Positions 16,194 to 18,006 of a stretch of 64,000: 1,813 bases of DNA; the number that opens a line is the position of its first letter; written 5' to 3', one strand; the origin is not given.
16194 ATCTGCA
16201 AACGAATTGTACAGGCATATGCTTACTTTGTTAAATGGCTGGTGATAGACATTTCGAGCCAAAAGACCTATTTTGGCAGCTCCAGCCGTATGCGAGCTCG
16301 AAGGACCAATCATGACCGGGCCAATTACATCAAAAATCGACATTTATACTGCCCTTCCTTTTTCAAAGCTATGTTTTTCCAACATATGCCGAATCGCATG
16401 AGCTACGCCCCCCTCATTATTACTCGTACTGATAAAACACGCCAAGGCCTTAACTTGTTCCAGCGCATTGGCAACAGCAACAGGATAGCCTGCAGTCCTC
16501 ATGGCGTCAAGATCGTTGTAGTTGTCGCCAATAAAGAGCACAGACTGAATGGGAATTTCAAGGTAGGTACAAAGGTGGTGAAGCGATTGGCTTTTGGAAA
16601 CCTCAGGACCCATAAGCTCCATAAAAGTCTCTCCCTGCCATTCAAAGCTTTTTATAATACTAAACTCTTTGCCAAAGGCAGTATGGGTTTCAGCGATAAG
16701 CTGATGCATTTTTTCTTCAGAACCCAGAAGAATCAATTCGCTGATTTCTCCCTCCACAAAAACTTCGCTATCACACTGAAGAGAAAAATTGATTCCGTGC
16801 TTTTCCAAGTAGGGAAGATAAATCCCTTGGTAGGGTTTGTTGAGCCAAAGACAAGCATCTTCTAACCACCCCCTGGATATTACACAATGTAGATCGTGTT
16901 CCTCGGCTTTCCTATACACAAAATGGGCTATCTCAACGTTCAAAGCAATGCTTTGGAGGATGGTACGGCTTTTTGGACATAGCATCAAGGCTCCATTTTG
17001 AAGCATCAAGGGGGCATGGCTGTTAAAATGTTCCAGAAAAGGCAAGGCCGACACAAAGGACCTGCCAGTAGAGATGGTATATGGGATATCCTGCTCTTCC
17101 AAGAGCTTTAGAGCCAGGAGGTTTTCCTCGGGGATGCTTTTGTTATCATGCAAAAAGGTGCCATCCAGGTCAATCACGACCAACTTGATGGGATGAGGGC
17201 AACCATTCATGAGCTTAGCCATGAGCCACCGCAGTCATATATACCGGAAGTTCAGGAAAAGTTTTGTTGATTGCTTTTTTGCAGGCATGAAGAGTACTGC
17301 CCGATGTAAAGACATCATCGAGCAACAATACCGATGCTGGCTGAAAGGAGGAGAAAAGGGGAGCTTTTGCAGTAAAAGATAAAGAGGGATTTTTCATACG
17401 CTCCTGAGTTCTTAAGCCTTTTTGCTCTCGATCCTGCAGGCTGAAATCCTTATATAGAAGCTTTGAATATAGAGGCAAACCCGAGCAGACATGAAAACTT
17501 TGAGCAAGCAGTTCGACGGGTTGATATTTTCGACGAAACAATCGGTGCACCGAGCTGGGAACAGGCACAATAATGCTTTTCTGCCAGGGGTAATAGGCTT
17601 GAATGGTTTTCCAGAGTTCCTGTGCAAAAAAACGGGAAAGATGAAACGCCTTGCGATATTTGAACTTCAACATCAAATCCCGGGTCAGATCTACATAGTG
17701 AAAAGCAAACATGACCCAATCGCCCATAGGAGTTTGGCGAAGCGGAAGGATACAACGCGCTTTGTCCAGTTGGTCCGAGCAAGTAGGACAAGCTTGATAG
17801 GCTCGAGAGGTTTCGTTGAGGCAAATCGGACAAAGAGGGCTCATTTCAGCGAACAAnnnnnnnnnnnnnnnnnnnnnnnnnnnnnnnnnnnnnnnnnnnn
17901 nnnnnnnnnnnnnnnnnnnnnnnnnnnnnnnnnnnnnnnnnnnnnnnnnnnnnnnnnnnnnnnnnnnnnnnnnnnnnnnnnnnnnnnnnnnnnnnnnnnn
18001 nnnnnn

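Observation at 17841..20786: Rosetta-stone fusion of GT4, TagA/WecB (GT26) and a CsaB-like pyruvyl transferase in one polypeptide of 975-981 aa.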

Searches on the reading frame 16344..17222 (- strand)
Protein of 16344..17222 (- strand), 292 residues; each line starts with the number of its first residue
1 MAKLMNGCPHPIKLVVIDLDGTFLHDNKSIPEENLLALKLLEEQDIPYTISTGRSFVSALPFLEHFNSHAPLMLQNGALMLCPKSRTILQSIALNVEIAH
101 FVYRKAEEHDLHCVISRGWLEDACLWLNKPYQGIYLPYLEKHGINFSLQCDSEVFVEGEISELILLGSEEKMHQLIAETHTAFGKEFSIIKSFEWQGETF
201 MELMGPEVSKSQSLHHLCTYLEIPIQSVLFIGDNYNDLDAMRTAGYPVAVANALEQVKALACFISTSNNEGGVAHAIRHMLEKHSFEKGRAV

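Call 7: search_protein_families(library=pfam, proteins=[window:16344-17222:-], max_evalue=0.001)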
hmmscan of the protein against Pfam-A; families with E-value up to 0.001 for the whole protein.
window:16344-17222:- (292 aa): 3 families
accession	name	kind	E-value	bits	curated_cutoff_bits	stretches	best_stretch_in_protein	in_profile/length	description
PF08282.18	Hydrolase_3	-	1.4e-48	166.3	20.9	1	15-277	1-255/255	haloacid dehalogenase-like hydrolase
PF05116.19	S6PP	-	1.8e-13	51.1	20.3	2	196-279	152-244/247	Sucrose-6F-phosphate phosphohydrolase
PF00702.32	Hydrolase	-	9.3e-07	29.9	26.4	0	209-245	155-191/191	haloacid dehalogenase-like hydrolase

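Call 29: search_protein_families(library=ncbifam, proteins=[window:16344-17222:-], max_evalue=0.001)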
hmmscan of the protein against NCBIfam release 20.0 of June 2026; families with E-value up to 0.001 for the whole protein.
window:16344-17222:- (292 aa): 25 families
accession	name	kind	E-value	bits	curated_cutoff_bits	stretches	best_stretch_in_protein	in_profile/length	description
TIGR00099.1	Cof-subfamily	subfamily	2.5e-42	145.3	137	1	14-277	1-256/256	Cof-type HAD-IIB family hydrolase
NF007806.0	PRK10513.1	equivalog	7.7e-26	91.1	273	1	11-280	2-267/270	sugar-phosphatase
NF002245.0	PRK01158.1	equivalog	3.2e-23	82.2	198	2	203-284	151-232/233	phosphoglycolate phosphatase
NF045966.1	YcsE_rel_Pase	equivalog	4e-22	78.9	220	1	12-278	2-260/265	YcsE-related riboflavin metabolism phosphatase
NF007821.0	PRK10530.1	equivalog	1.1e-21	77.3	274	2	194-280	184-270/272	pyridoxal phosphatase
TIGR01484.1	HAD-SF-IIB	subfamily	5e-20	72.5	41.8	1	14-250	1-221/221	HAD-IIB family hydrolase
NF011705.0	PRK15126.1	equivalog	6.4e-20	71.6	336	1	13-285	3-266/272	HMP-PP phosphatase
TIGR01487.1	Pglycolate_arch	equivalog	8.5e-20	71.5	122.75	2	202-276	140-214/215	phosphoglycolate phosphatase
TIGR01482.1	SPP-subfamily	subfamily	1.2e-17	64.3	107.15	2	201-282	141-222/225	sucrose-phosphate phosphatase subfamily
NF008213.0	PRK10976.1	equivalog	1.6e-14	54.1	386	1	13-281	3-264/266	sugar/pyridoxal phosphate phosphatase YigL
NF001218.0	PRK00192.1-5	equivalog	5.3e-10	39.4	362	1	14-102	6-94/275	mannosyl-3-phosphoglycerate phosphatase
TIGR02471.1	sucr_syn_bact_C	equivalog_domain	1e-08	35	209.75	1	195-261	145-211/236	sucrose-phosphate synthase, sucrose phosphatase-like domain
TIGR02463.1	MPGP_rel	hypoth_equivalog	1.9e-08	34.4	282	0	162-250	135-215/216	mannosyl-3-phosphoglycerate phosphatase-related protein YedP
TIGR01486.1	HAD-SF-IIB-MPGP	subfamily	6.9e-08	32.1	164.75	0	195-275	163-251/257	mannosyl-3-phosphoglycerate phosphatase family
NF001216.0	PRK00192.1-2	equivalog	1.6e-07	31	353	0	196-254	168-227/275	mannosyl-3-phosphoglycerate phosphatase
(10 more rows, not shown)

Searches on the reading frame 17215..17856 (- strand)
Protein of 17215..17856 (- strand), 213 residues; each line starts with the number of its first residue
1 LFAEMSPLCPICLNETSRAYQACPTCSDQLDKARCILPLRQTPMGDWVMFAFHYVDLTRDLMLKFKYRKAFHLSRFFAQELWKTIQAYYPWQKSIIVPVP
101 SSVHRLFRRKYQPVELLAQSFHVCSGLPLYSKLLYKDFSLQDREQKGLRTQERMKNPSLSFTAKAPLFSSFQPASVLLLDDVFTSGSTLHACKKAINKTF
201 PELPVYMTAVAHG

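Call 7: search_protein_families(library=pfam, proteins=[window:17215-17856:-], max_evalue=0.001)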
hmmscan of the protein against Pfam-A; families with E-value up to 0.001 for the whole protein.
window:17215-17856:- (213 aa): 0 families

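Call 29: search_protein_families(library=ncbifam, proteins=[window:17215-17856:-], max_evalue=0.001)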
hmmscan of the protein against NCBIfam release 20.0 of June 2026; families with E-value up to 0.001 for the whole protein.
window:17215-17856:- (213 aa): 2 families
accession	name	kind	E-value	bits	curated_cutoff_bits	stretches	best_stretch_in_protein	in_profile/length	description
TIGR00201.1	comF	subfamily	1.1e-24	87.5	233.55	1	9-198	1-177/190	ComF family protein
NF008616.0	PRK11595.1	equivalog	1.1e-13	51.2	304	1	7-193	21-207/227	DNA utilization protein GntX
